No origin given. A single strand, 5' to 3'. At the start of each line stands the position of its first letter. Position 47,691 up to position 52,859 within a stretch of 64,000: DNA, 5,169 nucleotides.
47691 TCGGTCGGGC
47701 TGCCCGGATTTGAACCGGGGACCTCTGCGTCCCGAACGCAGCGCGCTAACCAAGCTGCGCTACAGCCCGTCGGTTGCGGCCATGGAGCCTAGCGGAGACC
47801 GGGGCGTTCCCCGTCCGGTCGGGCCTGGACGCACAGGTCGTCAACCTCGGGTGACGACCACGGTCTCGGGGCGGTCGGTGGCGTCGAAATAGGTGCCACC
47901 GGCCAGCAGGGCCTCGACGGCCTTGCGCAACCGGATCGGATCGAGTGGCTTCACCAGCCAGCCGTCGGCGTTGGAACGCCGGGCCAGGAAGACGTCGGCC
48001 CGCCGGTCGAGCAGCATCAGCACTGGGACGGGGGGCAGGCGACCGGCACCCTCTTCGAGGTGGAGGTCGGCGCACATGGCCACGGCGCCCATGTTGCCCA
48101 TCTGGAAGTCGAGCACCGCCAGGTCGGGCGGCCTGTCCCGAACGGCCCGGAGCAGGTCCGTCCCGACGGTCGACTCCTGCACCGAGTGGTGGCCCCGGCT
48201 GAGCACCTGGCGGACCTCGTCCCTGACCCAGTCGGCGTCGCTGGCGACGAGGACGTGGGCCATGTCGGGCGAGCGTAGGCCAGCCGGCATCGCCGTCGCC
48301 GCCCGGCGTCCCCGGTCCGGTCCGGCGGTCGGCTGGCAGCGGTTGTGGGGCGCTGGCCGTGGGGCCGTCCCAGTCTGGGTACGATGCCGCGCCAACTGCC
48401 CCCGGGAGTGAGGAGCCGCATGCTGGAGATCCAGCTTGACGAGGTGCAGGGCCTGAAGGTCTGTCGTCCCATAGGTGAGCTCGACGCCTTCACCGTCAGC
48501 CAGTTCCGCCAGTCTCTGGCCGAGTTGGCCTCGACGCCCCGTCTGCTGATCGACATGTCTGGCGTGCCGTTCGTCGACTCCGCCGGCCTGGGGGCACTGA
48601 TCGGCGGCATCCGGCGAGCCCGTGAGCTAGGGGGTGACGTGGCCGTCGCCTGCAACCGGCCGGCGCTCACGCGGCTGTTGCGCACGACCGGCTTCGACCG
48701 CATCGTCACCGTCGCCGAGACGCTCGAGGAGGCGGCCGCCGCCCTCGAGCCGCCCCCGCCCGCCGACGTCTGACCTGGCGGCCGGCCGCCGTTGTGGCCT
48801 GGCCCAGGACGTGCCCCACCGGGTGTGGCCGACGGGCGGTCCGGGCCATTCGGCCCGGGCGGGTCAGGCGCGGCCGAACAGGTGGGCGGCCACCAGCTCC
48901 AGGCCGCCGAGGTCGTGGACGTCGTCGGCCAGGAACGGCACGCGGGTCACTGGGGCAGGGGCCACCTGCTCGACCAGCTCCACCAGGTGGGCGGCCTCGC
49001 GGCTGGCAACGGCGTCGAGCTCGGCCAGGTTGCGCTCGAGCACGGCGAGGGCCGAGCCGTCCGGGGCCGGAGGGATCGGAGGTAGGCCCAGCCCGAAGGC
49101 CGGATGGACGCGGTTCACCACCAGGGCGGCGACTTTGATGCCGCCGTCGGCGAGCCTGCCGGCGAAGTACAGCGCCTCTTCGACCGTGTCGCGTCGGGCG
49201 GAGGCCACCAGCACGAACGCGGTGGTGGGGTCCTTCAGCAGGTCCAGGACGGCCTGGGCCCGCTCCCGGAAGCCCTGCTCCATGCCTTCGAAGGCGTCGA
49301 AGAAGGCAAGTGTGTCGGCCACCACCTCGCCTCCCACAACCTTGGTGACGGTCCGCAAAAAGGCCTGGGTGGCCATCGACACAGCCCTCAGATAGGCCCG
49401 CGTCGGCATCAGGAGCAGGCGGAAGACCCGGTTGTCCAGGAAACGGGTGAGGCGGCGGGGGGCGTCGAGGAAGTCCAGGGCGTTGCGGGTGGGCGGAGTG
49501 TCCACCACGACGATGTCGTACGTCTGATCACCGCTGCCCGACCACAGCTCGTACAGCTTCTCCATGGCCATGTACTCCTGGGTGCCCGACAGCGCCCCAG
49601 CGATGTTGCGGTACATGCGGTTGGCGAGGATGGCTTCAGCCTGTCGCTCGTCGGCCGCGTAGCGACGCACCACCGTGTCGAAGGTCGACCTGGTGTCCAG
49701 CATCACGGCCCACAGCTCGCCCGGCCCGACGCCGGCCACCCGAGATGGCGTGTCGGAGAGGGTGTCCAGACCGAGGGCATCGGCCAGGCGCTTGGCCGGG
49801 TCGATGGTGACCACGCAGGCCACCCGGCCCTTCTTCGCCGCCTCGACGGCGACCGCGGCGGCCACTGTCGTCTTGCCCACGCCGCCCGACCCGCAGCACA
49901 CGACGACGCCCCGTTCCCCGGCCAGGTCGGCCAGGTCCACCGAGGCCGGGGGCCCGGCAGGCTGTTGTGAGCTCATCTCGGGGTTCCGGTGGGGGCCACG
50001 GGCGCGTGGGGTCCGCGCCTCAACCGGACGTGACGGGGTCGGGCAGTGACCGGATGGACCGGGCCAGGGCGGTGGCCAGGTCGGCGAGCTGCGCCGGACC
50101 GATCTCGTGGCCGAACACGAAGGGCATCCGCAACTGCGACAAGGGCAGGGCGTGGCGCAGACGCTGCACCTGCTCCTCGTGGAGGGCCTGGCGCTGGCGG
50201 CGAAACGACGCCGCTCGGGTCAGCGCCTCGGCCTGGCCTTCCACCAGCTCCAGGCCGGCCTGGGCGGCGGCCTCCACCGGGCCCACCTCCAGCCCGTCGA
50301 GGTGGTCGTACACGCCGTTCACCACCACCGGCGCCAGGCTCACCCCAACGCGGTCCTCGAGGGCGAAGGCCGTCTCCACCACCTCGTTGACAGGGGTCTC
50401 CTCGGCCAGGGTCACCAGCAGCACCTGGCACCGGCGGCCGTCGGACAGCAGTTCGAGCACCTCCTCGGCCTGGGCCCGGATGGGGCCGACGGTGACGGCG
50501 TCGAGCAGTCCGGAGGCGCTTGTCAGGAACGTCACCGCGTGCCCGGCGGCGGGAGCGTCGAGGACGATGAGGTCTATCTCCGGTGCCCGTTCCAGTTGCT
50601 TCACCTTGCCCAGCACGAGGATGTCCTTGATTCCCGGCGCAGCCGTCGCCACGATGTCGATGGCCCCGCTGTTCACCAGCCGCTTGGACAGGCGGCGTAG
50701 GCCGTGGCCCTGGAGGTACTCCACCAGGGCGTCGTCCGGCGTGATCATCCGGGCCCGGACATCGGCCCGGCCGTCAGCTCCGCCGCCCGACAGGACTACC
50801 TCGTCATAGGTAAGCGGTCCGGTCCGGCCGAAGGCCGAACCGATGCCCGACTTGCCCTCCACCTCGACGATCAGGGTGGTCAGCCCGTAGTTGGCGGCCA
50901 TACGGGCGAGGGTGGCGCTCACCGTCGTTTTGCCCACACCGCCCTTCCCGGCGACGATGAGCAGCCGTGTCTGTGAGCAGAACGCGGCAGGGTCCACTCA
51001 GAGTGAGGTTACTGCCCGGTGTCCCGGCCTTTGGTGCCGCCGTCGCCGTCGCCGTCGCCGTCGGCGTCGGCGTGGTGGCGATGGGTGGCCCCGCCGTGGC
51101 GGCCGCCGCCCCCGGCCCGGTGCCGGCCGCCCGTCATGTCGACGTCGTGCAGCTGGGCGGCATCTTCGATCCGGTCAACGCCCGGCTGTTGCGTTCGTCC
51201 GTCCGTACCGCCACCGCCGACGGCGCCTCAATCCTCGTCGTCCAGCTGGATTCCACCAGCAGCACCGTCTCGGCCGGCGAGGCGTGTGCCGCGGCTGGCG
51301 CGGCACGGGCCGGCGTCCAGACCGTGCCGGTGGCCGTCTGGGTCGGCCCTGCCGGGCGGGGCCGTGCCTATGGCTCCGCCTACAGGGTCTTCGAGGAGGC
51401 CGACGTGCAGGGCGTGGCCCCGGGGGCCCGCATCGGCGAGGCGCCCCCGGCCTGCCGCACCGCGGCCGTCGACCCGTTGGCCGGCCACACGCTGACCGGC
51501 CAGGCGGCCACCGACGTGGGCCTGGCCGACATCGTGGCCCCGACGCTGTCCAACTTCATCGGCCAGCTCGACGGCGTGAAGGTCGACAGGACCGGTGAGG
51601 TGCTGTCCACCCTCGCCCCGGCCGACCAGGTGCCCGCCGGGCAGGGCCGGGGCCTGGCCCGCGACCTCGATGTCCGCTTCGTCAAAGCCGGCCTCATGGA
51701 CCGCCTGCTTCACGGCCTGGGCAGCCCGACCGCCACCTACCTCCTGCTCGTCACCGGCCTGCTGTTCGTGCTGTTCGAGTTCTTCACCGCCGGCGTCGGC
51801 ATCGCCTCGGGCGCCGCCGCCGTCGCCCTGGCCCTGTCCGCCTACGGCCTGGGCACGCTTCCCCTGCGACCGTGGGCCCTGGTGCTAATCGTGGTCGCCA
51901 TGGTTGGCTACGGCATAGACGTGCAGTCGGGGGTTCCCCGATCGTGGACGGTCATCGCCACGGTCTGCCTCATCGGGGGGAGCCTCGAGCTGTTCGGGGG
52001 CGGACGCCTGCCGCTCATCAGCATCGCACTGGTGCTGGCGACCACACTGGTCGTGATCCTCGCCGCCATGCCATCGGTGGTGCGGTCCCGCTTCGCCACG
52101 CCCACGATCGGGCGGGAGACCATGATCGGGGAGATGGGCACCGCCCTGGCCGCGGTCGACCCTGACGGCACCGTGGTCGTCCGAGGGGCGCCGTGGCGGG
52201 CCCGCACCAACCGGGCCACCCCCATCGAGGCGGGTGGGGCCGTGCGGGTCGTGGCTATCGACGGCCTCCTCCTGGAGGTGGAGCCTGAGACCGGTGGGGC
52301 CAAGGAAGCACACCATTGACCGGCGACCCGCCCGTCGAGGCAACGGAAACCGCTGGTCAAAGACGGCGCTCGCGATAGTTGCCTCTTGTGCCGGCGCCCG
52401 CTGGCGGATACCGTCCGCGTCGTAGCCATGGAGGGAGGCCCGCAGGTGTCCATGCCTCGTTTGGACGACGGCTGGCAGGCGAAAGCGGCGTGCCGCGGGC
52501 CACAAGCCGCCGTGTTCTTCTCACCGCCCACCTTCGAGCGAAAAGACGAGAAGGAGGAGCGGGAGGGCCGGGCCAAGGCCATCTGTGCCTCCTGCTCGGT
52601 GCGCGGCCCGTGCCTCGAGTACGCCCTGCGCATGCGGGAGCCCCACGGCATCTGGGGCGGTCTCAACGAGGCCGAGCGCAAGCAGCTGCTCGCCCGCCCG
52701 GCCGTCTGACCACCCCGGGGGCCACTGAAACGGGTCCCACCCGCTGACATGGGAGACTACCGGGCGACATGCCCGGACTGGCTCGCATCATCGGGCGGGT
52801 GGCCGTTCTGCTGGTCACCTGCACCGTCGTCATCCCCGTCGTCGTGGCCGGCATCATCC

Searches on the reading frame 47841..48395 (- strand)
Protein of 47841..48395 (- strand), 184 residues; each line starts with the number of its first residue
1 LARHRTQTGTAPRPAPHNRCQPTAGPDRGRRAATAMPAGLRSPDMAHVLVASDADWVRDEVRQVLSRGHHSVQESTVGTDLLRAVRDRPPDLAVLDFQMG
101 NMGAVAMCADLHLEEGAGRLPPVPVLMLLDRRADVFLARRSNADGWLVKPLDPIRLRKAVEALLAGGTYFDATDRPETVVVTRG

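Call 50: search_protein_families(library=pfam, proteins=[window:47841-48395:-], max_evalue=0.0001)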
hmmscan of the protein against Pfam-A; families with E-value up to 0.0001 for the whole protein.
window:47841-48395:- (184 aa): 1 family
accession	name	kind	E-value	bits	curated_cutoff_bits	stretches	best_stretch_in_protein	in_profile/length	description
PF00072.30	Response_reg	-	3.8e-11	43.6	30.2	1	48-161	1-111/111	Response regulator receiver domain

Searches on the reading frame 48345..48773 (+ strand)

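Call 87: search_protein_families(library=pfam, proteins=[window:48345-48773:+], max_evalue=0.0001)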
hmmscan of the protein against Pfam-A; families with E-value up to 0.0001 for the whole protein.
window:48345-48773:+ (142 aa): 2 families
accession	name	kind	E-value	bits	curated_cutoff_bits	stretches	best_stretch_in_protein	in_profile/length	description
PF01740.26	STAS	-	1.1e-21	77.1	22.6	1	29-130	2-106/106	STAS domain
PF13466.11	STAS_2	-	5.2e-14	52.6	29.2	1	44-118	5-80/80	STAS domain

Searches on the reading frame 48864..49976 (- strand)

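Call 50: search_protein_families(library=pfam, proteins=[window:48864-49976:-], max_evalue=0.0001)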
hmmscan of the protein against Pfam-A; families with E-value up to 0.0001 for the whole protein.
window:48864-49976:- (370 aa): 4 families
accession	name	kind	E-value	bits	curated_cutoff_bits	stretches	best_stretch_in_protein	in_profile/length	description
PF02374.21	ArsA_ATPase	-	1.7e-30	106.7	24.3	1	24-292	3-247/305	Anion-transporting ATPase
PF13614.12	AAA_31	-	1.2e-08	35.5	27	1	29-167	9-132/177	AAA domain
PF01656.29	CbiA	-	1.2e-06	29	25.4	1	24-252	1-54/125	CobQ/CobB/MinD/ParA nucleotide binding domain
PF02562.22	PhoH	-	5e-05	23.3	27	1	21-70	18-67/205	PhoH-like protein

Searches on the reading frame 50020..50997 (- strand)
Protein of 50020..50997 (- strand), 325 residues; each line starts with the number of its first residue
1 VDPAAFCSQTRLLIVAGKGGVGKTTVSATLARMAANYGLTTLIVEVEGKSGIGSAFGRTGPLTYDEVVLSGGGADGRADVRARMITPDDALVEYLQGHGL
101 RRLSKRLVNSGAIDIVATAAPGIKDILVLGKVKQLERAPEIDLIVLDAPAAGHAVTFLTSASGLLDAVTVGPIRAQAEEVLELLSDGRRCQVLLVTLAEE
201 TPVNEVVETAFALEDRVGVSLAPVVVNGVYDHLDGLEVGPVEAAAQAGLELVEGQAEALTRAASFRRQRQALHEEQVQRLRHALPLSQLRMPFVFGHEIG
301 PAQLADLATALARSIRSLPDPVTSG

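Call 50: search_protein_families(library=pfam, proteins=[window:50020-50997:-], max_evalue=0.0001)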
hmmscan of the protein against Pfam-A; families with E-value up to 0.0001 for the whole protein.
window:50020-50997:- (325 aa): 2 families
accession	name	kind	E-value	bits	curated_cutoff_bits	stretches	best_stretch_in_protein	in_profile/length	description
PF02374.21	ArsA_ATPase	-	1.9e-16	60.6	24.3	1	10-160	1-144/305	Anion-transporting ATPase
PF01656.29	CbiA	-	9.5e-08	32.5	25.4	1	13-47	2-36/125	CobQ/CobB/MinD/ParA nucleotide binding domain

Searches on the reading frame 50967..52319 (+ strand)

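Call 50: search_protein_families(library=pfam, proteins=[window:50967-52319:+], max_evalue=0.0001)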
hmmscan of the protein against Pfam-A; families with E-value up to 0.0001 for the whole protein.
window:50967-52319:+ (450 aa): 2 families
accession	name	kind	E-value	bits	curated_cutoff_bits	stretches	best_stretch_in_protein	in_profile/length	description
PF01957.25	NfeD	-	8.4e-15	55.2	29.1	1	384-440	2-57/57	NfeD-like C-terminal, partner-binding domain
PF24961.1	NfeD_membrane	-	2.3e-09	37.8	26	1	257-365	3-115/119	NfeD integral membrane domain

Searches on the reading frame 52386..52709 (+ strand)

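Call 87: search_protein_families(library=pfam, proteins=[window:52386-52709:+], max_evalue=0.0001)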
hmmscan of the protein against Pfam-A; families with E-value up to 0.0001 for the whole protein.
window:52386-52709:+ (107 aa): 1 family
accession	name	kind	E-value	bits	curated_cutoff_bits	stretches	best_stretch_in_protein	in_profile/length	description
PF02467.21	Whib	-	1e-21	77.7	23.6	1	30-101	1-65/65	Transcription factor WhiB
